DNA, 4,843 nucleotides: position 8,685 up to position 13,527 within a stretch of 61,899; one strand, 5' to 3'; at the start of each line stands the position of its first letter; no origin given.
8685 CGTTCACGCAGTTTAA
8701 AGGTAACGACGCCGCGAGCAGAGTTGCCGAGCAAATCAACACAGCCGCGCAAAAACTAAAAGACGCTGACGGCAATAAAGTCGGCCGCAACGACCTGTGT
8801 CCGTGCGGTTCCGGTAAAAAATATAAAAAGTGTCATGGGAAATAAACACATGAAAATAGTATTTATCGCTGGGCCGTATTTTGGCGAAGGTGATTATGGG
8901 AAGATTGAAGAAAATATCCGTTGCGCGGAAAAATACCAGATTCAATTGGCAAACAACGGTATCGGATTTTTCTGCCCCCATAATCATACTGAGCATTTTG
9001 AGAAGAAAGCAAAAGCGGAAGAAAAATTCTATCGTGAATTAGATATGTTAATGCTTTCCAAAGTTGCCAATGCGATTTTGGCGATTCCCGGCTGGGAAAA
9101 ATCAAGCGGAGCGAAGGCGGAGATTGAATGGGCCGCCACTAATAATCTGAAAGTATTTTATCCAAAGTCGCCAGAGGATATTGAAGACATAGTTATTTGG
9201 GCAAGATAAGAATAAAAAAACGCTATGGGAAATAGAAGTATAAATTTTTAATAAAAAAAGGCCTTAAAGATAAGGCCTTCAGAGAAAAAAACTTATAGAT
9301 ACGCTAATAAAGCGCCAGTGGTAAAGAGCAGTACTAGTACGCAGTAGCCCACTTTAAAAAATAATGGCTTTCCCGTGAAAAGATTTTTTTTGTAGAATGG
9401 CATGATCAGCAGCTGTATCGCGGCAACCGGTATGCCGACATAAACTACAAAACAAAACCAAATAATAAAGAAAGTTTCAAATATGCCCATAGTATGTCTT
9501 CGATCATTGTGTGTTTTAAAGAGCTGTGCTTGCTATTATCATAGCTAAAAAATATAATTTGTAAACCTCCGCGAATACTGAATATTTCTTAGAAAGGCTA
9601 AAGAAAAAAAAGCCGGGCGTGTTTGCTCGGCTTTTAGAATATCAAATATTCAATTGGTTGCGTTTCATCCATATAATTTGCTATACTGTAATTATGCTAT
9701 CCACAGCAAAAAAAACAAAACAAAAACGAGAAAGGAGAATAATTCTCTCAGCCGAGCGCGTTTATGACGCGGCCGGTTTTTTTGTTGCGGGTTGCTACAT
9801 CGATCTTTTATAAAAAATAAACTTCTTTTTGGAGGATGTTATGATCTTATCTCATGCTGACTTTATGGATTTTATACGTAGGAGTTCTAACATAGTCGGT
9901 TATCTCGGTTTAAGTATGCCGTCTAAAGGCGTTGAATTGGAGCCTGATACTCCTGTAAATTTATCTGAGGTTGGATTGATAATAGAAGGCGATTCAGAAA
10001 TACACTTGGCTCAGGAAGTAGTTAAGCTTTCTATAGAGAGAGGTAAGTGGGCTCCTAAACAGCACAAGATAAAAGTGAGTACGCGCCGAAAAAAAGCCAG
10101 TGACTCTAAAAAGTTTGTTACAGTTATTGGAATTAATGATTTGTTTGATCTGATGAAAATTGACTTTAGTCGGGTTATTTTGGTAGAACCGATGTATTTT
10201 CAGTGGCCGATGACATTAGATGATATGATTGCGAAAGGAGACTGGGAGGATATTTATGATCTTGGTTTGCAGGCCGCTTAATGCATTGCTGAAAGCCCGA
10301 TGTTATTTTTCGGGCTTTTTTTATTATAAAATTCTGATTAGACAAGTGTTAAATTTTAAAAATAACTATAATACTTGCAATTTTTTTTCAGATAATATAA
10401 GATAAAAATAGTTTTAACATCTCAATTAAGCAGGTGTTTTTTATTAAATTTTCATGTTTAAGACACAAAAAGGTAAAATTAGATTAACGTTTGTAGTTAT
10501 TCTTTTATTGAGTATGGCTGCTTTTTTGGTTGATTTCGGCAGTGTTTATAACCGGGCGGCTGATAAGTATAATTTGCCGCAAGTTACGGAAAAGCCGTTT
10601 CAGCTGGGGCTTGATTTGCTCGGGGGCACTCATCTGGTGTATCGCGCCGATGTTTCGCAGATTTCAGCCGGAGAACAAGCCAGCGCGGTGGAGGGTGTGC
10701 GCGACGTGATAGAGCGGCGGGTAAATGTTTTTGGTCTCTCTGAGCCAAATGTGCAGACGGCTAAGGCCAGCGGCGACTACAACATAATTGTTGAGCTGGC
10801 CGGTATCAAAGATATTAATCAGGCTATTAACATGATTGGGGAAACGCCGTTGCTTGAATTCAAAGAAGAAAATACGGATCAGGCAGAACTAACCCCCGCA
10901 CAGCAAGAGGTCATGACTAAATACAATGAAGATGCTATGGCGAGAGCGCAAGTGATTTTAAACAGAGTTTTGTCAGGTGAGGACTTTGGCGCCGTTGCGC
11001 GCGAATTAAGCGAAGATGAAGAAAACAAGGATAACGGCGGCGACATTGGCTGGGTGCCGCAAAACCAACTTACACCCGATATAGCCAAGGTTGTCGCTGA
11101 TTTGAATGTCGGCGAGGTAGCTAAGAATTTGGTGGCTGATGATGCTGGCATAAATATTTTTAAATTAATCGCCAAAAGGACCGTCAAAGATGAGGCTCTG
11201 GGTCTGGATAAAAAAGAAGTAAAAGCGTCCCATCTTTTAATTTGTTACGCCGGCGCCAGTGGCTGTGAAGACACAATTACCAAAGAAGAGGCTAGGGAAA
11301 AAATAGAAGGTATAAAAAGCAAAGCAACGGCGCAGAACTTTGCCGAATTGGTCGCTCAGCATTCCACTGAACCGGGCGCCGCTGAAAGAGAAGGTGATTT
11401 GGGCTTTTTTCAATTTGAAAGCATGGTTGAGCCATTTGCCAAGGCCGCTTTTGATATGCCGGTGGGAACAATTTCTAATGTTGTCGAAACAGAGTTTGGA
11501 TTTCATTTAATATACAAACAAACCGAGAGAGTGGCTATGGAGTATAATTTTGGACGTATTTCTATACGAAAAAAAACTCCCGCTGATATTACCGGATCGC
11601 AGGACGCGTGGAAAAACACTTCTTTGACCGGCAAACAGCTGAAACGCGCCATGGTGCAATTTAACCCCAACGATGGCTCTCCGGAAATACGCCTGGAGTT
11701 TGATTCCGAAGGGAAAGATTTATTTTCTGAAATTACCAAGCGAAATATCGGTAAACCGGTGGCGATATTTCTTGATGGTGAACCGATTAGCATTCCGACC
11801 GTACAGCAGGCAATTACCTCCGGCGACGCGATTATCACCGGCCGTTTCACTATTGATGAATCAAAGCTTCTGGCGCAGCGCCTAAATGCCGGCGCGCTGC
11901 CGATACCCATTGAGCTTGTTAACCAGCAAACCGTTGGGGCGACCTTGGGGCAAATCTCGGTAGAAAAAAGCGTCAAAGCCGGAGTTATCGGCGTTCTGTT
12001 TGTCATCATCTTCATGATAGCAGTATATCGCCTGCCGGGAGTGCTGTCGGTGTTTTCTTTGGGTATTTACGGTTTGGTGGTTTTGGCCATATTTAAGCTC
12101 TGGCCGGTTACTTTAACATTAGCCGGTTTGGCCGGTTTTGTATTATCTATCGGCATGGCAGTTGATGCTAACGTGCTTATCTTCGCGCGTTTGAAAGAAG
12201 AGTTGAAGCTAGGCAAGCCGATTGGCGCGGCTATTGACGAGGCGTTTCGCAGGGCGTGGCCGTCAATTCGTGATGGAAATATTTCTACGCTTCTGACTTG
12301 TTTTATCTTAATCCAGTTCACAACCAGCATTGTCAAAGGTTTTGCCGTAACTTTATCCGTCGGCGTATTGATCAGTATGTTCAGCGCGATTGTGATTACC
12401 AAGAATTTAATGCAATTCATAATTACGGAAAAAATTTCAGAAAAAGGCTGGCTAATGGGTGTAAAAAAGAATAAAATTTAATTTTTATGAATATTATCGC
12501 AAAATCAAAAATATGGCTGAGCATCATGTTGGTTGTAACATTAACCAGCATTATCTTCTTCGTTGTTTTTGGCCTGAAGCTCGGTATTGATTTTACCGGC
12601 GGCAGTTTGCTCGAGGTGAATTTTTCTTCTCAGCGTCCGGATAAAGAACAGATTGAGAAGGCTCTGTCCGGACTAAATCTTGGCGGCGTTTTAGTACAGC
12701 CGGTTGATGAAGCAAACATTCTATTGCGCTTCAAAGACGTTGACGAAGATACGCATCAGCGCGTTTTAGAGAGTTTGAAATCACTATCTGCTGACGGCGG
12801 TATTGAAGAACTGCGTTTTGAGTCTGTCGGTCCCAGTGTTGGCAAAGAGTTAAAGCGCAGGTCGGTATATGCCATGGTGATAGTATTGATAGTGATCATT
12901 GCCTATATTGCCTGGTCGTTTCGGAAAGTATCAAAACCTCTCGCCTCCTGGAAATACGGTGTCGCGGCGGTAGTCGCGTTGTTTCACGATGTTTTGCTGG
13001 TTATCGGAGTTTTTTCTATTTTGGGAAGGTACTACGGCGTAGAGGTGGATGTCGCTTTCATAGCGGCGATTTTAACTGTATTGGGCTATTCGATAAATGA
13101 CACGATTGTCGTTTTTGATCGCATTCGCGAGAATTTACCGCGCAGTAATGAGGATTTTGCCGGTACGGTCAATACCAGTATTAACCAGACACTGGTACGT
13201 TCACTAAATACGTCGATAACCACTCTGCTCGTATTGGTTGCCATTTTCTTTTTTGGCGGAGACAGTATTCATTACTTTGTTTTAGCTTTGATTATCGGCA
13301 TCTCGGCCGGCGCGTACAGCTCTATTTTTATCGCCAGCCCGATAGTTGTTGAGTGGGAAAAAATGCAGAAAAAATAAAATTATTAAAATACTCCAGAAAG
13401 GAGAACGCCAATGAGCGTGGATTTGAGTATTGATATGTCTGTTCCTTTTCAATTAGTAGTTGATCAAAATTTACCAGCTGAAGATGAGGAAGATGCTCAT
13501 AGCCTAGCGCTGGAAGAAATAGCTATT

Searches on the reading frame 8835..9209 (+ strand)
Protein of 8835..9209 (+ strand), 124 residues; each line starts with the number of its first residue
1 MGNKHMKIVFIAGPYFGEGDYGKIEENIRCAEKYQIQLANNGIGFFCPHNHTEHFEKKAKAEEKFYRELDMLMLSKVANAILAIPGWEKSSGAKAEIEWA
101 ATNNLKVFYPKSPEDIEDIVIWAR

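Call 41: search_protein_families(library=pfam, proteins=[window:8835-9209:+], max_evalue=0.001)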
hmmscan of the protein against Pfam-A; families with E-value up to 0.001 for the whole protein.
window:8835-9209:+ (124 aa): 3 families
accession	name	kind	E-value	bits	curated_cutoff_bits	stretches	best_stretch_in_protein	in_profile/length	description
PF24963.1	DUF7768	-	8e-09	36.1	26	1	7-109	1-97/98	Domain of unknown function (DUF7768)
PF14359.12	DUF4406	-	3.6e-07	31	22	1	9-109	3-91/91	Domain of unknown function (DUF4406)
PF09152.16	DUF1937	-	5.4e-06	27.4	23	1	8-108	2-112/116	Domain of unknown function (DUF1937)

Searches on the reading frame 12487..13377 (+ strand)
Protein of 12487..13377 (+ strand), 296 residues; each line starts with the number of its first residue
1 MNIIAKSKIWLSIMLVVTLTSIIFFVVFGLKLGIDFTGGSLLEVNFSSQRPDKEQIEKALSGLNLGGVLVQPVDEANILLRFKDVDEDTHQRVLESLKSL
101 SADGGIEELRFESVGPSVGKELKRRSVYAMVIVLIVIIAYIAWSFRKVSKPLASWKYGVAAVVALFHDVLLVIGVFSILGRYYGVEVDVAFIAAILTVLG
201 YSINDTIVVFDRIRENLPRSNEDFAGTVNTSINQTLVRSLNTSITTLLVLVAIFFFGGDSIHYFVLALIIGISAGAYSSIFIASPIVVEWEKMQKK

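Call 41: search_protein_families(library=pfam, proteins=[window:12487-13377:+], max_evalue=0.001)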
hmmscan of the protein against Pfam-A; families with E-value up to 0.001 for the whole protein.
window:12487-13377:+ (296 aa): 2 families
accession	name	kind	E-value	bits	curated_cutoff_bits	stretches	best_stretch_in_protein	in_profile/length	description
PF02355.23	SecD_SecF_C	-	3.6e-61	206.3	20.5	1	104-292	11-188/189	Protein export membrane protein SecD/SecF, C-terminal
PF07549.19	Sec_GG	-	5.3e-08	32.6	20.3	1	23-48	1-26/28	SecD/SecF GG Motif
